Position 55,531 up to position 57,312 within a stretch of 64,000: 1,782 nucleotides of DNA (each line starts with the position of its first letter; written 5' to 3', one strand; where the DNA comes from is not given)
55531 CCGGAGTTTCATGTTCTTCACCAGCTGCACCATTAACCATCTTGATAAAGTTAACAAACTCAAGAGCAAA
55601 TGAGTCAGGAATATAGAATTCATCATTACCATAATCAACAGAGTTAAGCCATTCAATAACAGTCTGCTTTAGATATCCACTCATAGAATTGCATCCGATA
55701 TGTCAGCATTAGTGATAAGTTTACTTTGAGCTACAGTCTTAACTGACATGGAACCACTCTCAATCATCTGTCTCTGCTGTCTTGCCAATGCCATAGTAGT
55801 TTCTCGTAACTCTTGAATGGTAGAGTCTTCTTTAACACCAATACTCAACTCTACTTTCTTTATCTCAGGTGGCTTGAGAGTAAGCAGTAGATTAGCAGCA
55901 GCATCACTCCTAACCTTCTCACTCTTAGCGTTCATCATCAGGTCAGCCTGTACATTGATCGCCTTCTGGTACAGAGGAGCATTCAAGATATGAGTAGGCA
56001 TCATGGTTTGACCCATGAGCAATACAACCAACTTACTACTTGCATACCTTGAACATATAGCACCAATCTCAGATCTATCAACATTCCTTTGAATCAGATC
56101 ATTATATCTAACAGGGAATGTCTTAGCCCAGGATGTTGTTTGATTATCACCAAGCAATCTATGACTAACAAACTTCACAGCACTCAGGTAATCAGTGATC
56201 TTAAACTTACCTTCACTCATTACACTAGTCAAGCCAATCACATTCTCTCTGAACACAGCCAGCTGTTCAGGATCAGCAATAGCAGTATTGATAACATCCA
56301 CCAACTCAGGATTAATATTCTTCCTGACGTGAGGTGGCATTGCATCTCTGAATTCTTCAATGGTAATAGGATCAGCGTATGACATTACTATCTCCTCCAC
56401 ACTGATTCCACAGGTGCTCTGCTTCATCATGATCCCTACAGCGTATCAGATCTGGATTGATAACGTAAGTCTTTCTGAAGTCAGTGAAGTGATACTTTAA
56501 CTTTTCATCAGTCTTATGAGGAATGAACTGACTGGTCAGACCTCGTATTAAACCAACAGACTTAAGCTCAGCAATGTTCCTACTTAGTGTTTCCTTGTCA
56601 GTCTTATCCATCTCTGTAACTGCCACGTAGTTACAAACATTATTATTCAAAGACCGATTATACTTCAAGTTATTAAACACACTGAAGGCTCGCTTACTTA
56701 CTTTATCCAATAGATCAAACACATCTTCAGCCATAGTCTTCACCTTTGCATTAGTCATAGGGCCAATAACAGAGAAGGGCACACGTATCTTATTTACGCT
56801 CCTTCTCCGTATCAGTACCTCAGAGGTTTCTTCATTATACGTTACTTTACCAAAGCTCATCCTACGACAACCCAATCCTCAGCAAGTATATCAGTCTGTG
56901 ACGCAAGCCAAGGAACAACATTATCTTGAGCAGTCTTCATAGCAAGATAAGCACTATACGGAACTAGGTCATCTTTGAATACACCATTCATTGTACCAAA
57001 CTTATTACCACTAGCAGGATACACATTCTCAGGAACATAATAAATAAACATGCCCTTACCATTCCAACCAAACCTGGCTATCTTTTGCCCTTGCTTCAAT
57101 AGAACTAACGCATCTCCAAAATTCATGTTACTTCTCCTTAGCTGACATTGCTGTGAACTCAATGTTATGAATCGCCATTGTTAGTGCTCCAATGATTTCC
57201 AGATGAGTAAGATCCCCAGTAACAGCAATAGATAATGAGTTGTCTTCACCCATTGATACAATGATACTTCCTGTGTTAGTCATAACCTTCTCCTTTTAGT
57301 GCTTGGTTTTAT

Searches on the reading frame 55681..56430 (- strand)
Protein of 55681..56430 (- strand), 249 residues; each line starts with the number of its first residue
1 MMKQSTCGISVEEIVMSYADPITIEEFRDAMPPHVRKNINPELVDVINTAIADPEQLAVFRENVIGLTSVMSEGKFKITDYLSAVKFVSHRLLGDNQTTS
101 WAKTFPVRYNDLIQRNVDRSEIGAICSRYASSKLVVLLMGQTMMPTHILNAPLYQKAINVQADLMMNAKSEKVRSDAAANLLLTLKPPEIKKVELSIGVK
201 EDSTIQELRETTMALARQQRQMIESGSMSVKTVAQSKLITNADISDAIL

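Call 111: search_protein_families(library=phrogs, proteins=[window:55681-56430:-])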
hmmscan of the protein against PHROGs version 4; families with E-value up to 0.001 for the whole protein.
window:55681-56430:- (249 aa): 1 family
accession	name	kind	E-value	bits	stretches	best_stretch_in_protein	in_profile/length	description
phrog_2109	-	unknown function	3.7e-82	276.3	1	22-244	4-226/230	-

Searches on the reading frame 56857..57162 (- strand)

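Call 110: search_protein_families(library=pfam, proteins=[window:56857-57162:-], max_evalue=0.01)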
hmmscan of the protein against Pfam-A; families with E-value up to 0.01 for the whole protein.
window:56857-57162:- (101 aa): 1 family
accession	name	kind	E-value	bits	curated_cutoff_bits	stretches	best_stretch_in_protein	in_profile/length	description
PF11195.14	Tad2-like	-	1.9e-26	92.9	25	1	13-100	1-73/73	Thoeris anti-defense 2-like domain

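Call 111: search_protein_families(library=phrogs, proteins=[window:56857-57162:-])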
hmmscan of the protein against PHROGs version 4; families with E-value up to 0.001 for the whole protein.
window:56857-57162:- (101 aa): 3 families
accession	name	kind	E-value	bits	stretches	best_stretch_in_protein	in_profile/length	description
phrog_1048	-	unknown function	5.5e-32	112.4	1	5-100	102-194/211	-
phrog_872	-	unknown function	9.5e-32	111.3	1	10-100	86-171/172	-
phrog_30130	-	unknown function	1.9e-14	54.5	1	12-99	175-258/262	-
